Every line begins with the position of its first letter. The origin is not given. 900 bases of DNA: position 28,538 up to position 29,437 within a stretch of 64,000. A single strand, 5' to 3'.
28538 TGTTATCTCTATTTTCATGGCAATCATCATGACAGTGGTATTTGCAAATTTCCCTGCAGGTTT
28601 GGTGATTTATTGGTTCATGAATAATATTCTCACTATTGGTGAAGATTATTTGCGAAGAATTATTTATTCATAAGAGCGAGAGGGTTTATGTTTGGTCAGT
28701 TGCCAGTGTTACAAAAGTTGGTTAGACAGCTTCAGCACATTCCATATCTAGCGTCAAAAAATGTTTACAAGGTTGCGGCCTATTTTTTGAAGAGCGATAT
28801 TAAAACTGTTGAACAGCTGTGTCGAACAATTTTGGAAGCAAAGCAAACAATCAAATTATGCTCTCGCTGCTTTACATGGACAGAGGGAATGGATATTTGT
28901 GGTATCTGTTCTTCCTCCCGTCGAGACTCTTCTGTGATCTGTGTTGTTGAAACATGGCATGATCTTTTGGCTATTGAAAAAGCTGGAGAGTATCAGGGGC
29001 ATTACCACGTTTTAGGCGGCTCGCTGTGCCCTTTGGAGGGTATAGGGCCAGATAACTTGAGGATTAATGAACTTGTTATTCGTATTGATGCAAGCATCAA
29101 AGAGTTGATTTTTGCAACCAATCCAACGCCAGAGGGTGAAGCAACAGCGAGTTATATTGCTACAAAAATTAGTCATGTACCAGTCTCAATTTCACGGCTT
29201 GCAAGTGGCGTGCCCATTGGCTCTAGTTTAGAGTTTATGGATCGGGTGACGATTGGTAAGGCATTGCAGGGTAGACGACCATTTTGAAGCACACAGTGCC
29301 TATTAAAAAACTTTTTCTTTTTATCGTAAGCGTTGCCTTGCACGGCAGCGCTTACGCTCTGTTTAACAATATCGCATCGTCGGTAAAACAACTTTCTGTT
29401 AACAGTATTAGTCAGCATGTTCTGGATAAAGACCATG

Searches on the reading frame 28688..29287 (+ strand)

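Call 51: search_protein_families(library=pfam, proteins=[window:28688-29287:+])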
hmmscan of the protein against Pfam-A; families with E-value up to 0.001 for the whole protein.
window:28688-29287:+ (199 aa): 4 families
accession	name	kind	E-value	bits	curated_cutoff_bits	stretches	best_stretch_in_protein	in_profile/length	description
PF13662.12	Toprim_4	-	9.6e-23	80.7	25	1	82-172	1-85/85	Toprim domain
PF01751.28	Toprim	-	3.5e-10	40.4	23.1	1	83-162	1-81/96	Toprim domain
PF21175.2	RecR_C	-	8.3e-10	38.3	22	1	174-197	1-24/24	RecR, C-terminal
PF02132.21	RecR_ZnF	-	8.4e-07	29.1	22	1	55-76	1-21/21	RecR, Cys4-zinc finger domain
